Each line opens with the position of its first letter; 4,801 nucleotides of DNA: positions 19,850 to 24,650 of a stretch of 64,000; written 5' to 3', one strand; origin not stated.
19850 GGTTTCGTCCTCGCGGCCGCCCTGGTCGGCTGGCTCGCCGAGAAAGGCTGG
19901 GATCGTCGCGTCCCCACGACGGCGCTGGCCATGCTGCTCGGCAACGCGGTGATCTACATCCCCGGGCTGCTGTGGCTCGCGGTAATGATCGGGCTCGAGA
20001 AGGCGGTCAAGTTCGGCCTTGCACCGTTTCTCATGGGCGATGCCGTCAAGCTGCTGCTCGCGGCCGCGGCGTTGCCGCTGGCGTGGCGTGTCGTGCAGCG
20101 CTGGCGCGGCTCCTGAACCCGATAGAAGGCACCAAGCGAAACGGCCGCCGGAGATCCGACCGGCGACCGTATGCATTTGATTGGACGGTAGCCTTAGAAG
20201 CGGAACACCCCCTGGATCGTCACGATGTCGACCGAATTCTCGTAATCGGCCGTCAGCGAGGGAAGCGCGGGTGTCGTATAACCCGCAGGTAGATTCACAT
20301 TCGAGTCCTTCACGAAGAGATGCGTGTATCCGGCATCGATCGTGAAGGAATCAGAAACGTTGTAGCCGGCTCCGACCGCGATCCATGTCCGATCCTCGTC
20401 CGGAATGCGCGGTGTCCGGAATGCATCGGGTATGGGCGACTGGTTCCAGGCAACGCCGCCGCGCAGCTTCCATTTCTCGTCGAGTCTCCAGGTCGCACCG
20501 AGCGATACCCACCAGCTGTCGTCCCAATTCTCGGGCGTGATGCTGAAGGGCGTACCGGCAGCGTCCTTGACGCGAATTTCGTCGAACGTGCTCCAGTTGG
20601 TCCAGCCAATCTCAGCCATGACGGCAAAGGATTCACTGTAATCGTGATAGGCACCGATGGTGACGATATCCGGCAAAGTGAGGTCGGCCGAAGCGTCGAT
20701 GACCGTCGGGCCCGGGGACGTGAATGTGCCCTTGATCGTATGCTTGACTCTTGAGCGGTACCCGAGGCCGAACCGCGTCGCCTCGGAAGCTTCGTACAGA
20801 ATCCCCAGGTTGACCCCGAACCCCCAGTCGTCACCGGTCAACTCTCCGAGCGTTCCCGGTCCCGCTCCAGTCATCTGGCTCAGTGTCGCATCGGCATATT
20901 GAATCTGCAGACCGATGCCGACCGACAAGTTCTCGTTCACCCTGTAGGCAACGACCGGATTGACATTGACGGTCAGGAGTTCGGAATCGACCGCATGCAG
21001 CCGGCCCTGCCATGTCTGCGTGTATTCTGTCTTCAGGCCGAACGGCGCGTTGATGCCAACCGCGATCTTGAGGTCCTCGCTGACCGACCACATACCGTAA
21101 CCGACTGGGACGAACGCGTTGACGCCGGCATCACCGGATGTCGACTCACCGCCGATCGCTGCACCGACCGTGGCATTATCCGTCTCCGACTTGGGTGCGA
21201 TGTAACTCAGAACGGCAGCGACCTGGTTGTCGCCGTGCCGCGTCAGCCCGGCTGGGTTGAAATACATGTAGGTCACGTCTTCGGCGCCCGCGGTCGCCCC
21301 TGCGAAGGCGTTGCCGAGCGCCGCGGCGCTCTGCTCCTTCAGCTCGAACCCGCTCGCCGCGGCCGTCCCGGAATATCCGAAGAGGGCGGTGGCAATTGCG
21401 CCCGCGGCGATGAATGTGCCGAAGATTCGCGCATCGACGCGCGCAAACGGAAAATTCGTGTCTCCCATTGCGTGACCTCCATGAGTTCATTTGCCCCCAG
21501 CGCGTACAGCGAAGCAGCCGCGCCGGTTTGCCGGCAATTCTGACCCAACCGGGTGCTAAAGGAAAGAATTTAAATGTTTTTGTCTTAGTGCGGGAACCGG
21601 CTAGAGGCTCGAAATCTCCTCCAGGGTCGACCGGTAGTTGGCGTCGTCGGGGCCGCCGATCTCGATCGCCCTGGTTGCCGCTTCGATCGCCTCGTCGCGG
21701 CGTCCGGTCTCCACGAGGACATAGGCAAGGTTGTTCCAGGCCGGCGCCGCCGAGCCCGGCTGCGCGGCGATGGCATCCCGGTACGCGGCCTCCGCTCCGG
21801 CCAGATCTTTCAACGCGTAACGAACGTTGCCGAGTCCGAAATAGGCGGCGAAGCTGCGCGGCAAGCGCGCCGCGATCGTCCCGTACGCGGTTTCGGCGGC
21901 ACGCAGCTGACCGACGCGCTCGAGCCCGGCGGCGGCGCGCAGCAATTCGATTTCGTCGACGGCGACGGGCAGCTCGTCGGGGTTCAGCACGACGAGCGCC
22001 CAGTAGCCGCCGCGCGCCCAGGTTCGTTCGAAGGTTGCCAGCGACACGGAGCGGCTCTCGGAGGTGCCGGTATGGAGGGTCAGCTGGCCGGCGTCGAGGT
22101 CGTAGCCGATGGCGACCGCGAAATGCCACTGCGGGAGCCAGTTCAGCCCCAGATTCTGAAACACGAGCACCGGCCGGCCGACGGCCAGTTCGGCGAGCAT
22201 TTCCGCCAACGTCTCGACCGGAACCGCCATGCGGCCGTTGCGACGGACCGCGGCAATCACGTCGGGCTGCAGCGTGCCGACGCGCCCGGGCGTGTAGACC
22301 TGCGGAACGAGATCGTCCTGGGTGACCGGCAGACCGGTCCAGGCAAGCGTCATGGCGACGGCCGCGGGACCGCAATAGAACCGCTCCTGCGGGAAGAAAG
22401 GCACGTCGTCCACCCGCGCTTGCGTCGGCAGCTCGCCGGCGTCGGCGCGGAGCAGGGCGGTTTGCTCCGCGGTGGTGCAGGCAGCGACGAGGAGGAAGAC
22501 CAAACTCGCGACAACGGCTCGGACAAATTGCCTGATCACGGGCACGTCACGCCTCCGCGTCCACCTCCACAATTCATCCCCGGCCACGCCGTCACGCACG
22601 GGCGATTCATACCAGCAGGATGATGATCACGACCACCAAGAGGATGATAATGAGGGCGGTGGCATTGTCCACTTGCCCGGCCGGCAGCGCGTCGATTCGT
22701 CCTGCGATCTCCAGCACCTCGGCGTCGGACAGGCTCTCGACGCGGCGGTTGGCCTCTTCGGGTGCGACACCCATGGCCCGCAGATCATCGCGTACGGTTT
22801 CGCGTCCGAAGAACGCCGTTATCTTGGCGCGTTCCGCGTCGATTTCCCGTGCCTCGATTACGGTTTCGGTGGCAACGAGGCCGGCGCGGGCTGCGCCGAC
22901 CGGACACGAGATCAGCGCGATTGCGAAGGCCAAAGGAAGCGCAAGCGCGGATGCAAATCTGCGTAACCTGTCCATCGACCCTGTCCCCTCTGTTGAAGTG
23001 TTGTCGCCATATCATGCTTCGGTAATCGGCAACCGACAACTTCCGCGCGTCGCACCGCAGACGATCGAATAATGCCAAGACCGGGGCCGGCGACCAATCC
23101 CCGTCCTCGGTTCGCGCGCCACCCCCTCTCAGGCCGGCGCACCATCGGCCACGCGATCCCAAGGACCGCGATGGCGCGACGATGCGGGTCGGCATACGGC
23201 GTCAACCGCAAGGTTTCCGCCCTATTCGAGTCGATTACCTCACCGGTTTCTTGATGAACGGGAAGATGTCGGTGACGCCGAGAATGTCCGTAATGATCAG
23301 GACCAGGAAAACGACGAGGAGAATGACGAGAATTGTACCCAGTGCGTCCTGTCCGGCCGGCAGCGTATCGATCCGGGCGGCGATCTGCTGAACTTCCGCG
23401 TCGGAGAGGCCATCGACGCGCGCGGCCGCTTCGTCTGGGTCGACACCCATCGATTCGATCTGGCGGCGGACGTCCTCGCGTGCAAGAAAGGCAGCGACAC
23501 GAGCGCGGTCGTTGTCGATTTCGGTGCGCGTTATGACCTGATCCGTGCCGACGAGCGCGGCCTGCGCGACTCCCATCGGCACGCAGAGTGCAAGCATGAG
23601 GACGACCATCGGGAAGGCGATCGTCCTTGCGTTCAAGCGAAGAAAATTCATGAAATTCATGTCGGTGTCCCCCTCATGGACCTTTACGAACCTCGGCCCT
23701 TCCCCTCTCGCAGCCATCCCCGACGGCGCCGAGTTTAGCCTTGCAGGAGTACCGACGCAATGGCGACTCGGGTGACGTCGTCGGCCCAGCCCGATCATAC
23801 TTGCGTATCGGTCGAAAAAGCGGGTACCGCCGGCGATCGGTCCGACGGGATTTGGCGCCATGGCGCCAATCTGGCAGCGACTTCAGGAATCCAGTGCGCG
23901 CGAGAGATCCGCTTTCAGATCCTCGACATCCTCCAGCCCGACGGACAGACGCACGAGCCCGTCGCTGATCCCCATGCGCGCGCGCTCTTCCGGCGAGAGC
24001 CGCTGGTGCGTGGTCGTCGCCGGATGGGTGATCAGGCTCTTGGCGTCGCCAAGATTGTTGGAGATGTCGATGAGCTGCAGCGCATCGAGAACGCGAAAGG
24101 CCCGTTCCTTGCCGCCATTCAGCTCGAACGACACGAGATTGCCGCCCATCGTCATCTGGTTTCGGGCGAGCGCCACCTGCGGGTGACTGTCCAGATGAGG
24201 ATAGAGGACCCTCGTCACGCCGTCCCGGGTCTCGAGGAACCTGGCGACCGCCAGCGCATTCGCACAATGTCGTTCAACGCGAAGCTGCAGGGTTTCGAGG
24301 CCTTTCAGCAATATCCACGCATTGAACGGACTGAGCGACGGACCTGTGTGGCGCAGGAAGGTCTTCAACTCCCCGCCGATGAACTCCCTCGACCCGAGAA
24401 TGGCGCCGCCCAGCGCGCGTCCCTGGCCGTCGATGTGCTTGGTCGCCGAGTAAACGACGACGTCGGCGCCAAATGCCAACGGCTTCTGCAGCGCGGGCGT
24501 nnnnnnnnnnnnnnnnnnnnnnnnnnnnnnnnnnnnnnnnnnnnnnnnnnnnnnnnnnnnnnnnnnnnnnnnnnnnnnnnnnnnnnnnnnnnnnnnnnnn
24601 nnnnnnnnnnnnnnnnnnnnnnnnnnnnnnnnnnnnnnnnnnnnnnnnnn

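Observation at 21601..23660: C39-like/TPR lipoprotein peptidase with two duplicated small proteins carrying a conserved 'RID-x-LPAGQ + C-terminal TM' tail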

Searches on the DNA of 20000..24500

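Call 43: search_rna_families(source=window, start=20000, end=24500, threshold=evalue, max_evalue=1)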
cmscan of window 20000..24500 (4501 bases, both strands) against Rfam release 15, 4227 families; matches with E-value up to 1: 0.
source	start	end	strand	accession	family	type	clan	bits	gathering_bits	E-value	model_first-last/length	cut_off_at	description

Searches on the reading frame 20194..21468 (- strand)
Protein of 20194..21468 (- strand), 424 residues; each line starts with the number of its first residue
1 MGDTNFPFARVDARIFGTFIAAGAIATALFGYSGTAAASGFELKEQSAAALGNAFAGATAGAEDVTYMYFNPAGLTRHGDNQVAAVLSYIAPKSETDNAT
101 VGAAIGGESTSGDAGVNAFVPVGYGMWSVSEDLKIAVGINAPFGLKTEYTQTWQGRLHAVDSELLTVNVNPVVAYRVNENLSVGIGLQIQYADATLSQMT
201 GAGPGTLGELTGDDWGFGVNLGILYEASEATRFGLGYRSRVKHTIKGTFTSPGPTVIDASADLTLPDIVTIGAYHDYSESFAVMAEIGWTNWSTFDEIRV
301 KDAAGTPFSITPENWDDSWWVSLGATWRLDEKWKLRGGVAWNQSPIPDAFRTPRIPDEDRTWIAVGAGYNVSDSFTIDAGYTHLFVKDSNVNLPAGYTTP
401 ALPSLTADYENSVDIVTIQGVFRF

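Call 3: search_protein_families(library=ncbifam, proteins=[window:20194-21468:-], max_evalue=0.01)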
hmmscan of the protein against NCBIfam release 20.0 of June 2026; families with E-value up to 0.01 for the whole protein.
window:20194-21468:- (424 aa): 7 families
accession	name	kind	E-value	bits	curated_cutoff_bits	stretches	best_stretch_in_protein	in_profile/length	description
NF007988.0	PRK10716.1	equivalog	3.7e-59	200.5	585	1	21-391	8-411/435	long-chain fatty acid transporter FadL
NF050080.1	pilus_FilD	exception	6.4e-13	47.8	970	1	311-395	427-508/549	putative pilus system OmpP1/FadL family transporter FilD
NF041571.1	alkn_up_AupA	equivalog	5.8e-07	28.4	840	1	246-370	261-386/444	alkane uptake protein AupA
NF052325.1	PorVQ2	equivalog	2.3e-05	23.5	325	0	213-387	172-338/354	putative type IX sorting system protein PorV2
NF033709.1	PorV_fam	subfamily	3.2e-05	23.7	90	0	48-94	15-59/326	PorV/PorQ family protein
NF053685.1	BamG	equivalog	0.00077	18.6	250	1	173-330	141-307/397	BamG family beta-barrel-assembly machinery protein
NF033908.1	AcfA_fam_omp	subfamily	0.007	15.8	100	0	356-389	49-82/217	AcfA family outer membrane beta-barrel protein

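Call 4: search_protein_families(library=pfam, proteins=[window:20194-21468:-], max_evalue=0.01)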
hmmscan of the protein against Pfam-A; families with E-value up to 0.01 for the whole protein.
window:20194-21468:- (424 aa): 4 families
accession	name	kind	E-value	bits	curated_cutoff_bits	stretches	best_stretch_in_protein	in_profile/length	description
PF03349.22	Toluene_X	-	3.7e-100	335.8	29.7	1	33-424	5-421/421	Outer membrane protein transport protein (OMPP1/FadL/TodX)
PF10677.15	DUF2490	-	2e-09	37.8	29.8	0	320-388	4-60/186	Protein of unknown function (DUF2490)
PF13505.12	OMP_b-brl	-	1e-07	32.7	28.7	1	100-240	23-153/175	Outer membrane protein beta-barrel domain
PF25222.1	DUF7840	-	0.0065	16.6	27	0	284-343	151-208/224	Domain of unknown function (DUF7840)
